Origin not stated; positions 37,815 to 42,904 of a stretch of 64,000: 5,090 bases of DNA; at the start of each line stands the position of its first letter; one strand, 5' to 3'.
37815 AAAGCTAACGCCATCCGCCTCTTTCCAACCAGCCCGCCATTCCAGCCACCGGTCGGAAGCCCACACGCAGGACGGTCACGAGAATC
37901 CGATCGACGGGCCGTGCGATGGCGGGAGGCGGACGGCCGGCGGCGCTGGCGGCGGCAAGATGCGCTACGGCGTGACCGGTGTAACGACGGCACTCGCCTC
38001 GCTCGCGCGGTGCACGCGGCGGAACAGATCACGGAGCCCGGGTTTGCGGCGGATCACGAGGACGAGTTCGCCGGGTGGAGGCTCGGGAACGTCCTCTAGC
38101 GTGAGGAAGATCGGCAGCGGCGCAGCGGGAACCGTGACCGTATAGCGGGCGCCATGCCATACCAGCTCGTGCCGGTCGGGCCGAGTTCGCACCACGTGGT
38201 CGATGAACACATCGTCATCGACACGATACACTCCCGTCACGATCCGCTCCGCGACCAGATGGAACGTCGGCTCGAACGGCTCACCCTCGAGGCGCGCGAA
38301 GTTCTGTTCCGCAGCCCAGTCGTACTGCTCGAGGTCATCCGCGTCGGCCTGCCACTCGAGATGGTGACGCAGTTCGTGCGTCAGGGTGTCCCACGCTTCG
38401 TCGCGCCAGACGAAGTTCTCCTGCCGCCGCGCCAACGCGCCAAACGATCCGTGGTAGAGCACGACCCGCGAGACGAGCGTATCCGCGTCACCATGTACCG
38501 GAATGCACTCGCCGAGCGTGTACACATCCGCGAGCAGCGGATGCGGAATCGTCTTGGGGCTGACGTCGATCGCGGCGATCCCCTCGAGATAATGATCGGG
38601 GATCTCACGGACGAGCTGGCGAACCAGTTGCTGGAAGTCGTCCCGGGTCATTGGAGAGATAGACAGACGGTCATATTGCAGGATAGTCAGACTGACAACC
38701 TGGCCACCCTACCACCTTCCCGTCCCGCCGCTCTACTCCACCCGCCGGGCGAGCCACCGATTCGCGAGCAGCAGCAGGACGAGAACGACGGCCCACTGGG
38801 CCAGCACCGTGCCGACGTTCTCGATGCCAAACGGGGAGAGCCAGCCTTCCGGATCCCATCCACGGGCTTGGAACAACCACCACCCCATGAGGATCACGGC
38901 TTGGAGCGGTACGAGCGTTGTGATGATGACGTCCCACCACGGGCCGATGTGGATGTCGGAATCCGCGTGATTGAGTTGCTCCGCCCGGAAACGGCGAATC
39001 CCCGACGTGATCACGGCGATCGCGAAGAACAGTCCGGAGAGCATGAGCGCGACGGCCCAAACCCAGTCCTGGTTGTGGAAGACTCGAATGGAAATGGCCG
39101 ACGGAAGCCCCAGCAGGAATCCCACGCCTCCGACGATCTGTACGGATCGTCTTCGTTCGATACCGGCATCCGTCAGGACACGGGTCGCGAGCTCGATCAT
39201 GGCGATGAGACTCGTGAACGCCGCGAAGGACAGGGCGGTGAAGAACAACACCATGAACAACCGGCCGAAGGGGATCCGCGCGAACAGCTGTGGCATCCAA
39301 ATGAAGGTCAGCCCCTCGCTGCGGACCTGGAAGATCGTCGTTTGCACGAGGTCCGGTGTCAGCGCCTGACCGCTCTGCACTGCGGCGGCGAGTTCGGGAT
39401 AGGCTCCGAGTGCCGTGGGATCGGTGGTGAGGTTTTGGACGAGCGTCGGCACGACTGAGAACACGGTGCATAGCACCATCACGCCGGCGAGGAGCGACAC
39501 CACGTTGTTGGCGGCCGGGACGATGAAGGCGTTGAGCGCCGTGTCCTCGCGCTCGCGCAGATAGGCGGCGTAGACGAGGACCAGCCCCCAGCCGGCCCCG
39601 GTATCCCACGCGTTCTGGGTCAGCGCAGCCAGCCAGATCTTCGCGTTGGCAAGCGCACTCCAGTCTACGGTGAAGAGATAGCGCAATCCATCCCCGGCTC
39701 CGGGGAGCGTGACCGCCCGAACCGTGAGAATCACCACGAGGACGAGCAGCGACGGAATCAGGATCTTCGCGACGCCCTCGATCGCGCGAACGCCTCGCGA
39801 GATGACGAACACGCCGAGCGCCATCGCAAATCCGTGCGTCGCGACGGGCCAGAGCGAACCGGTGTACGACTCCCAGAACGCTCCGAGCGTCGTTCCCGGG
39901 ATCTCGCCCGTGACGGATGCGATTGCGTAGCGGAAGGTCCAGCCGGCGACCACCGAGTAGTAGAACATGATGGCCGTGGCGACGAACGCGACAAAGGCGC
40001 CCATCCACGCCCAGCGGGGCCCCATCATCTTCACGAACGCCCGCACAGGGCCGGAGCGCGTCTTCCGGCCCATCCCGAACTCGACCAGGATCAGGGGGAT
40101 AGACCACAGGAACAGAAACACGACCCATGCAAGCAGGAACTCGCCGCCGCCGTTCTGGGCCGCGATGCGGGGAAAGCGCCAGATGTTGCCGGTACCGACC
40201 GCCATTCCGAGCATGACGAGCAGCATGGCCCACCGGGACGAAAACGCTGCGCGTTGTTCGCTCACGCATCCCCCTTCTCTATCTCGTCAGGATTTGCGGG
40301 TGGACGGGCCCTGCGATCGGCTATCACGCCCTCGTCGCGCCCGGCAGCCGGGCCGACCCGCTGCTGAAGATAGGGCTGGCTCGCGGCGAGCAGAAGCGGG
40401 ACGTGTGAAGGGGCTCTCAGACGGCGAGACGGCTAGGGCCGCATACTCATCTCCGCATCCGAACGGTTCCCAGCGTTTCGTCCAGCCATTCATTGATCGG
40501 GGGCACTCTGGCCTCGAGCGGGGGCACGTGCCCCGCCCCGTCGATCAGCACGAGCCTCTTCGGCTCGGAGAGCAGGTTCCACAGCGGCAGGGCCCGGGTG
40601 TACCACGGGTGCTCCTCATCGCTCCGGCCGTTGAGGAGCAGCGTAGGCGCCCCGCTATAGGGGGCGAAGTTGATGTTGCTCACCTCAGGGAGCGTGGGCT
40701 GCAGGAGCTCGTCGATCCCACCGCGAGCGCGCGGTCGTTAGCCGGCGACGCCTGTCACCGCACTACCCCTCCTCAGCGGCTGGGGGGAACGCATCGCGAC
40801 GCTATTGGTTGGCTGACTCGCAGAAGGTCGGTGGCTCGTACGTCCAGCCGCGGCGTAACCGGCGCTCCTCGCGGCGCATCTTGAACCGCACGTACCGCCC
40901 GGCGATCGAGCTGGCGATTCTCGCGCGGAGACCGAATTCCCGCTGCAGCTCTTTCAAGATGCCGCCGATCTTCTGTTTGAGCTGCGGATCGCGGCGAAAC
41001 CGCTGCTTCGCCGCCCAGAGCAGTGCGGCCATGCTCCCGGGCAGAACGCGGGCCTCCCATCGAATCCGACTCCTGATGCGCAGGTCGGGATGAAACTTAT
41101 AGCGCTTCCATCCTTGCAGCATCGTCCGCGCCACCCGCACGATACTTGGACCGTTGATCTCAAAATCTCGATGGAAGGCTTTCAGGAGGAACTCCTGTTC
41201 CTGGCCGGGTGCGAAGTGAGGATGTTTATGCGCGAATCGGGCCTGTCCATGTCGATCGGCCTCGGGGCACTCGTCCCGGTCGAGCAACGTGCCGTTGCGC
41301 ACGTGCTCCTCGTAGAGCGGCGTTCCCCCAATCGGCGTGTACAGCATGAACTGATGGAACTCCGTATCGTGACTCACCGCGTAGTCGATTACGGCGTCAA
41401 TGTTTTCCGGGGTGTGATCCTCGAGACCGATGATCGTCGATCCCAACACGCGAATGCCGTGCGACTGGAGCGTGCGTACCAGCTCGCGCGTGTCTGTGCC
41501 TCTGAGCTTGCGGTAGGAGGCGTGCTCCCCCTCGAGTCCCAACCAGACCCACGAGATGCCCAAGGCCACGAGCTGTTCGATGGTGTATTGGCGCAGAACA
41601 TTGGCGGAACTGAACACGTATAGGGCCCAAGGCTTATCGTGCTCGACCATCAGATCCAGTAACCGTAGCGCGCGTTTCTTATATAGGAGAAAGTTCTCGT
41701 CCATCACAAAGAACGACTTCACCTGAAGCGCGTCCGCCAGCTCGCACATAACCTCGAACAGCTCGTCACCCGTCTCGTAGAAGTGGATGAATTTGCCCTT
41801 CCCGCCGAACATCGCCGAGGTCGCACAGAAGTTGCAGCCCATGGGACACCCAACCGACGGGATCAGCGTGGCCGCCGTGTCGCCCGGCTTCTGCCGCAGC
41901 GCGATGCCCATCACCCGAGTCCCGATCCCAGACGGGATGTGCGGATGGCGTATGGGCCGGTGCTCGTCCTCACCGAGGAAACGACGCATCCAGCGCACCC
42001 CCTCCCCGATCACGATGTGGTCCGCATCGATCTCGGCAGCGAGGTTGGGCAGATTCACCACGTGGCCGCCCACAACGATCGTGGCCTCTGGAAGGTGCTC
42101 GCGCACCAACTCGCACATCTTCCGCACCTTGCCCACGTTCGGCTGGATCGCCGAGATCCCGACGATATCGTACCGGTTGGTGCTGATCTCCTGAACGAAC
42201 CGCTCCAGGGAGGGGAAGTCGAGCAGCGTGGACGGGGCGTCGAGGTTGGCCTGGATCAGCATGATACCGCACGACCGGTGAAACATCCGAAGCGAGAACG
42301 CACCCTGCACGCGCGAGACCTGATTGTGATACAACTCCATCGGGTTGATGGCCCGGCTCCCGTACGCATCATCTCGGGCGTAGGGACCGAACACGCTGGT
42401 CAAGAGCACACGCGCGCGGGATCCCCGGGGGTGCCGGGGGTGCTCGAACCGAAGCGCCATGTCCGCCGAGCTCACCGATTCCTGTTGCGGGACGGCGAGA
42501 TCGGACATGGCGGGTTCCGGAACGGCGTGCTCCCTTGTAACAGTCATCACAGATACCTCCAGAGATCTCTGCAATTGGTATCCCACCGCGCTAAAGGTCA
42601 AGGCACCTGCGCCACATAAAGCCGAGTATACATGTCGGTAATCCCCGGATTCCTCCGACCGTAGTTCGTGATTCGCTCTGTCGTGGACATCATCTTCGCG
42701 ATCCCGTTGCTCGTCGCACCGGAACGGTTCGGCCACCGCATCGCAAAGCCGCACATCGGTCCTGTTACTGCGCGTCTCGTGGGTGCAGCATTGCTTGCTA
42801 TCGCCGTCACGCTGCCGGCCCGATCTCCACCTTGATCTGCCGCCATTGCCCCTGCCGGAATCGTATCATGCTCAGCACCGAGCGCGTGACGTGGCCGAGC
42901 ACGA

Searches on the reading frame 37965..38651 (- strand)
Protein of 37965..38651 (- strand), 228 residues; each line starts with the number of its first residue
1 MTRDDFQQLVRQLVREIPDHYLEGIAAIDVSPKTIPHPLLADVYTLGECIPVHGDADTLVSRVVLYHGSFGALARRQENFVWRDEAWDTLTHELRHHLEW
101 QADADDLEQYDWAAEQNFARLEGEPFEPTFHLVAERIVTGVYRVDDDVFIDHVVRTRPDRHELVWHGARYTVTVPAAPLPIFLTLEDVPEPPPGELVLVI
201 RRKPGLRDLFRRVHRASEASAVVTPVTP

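Call 45: search_protein_families(library=pfam, proteins=[window:37965-38651:-], max_evalue=0.001)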
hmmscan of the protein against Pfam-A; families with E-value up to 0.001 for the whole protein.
window:37965-38651:- (228 aa): 1 family
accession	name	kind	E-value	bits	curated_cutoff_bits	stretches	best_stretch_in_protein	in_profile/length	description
PF06262.17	Zincin_1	-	1.1e-05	25.7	22.4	1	55-110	44-95/97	Zincin-like metallopeptidase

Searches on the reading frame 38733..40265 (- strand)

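Call 3: search_protein_families(library=pfam, proteins=[window:38733-40265:-], max_evalue=0.01)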
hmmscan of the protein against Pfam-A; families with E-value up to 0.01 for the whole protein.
window:38733-40265:- (510 aa): 1 family
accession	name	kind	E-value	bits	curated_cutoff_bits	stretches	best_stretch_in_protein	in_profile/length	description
PF00209.24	SNF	-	1.6e-57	195.8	27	2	147-505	187-522/524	Sodium:neurotransmitter symporter family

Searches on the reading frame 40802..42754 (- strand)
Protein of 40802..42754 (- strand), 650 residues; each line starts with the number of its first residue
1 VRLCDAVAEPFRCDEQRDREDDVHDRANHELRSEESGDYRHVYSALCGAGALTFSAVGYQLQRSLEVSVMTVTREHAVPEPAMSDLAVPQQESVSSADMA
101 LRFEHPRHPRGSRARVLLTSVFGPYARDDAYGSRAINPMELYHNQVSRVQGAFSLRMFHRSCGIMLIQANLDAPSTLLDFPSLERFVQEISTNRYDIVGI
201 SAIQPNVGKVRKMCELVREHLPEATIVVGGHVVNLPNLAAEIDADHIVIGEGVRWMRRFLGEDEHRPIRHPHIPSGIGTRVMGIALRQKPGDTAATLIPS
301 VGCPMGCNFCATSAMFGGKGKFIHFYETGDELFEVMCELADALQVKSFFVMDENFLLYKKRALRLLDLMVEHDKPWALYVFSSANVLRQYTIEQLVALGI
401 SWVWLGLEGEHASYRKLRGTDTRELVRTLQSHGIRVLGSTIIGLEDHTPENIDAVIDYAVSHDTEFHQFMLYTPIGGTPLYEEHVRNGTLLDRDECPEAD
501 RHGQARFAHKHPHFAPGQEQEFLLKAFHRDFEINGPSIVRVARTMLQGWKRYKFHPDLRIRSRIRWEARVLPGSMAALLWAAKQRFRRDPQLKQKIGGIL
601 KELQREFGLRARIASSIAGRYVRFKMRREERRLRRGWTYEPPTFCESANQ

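Call 3: search_protein_families(library=pfam, proteins=[window:40802-42754:-], max_evalue=0.01)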
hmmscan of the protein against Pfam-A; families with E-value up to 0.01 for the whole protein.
window:40802-42754:- (650 aa): 2 families
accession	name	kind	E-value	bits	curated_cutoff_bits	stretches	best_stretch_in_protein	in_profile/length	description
PF02310.24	B12-binding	-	1.4e-12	47.9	32.1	1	175-253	40-114/121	B12 binding domain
PF04055.27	Radical_SAM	-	1.4e-10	42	29.5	1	298-458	2-165/166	Radical SAM superfamily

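Call 4: search_protein_families(library=ncbifam, proteins=[window:40802-42754:-], max_evalue=0.01)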
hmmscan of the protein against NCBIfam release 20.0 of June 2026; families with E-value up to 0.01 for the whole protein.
window:40802-42754:- (650 aa): 11 families
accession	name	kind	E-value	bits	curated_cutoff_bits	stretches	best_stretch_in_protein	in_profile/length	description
TIGR03471.1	HpnJ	equivalog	2.3e-17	63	577.6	1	299-552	202-453/472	hopanoid biosynthesis associated radical SAM protein HpnJ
NF038361.1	rSAM_Sden_1168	equivalog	3.8e-14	52.1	575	1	295-490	283-479/560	Sden_1168 family B12-binding radical SAM P-methyltransferase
TIGR02026.1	BchE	equivalog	4.5e-14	52.2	481.35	2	300-485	200-388/497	magnesium-protoporphyrin IX monomethyl ester anaerobic oxidative cyclase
TIGR04479.1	bcpD_PhpK_rSAM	subfamily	2.7e-13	49.2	600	2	297-480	244-427/504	PhpK family radical SAM P-methyltransferase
TIGR04013.1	B12_SAM_MJ_1487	hypoth_equivalog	1.2e-08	34.3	251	1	184-318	32-175/382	TIGR04013 family B12-binding domain/radical SAM domain-containing protein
TIGR04072.2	rSAM_ladder_B12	equivalog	3.9e-08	32.3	360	1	206-407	82-289/443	lipid biosynthesis B12-binding/radical SAM protein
TIGR04367.1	HpnR_B12_rSAM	equivalog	7.7e-08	31.3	650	1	292-490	184-379/490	hopanoid C-3 methylase HpnR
TIGR04014.1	B12_SAM_MJ_0865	equivalog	2.4e-05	23.3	360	0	302-486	168-360/434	methyl-coenzyme M reductase glutamine C-methyltransferase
TIGR00433.2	bioB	equivalog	8.8e-05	21.9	225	1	300-483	48-232/307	biotin synthase BioB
NF050148.1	rSAM_ApyD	equivalog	0.00083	17.8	750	1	302-485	207-394/645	RiPP biosynthesis radical SAM protein ApyD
TIGR03975.1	rSAM_ocin_1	subfamily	0.002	16.7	281.85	0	183-261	117-199/606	RiPP maturation radical SAM C-methyltransferase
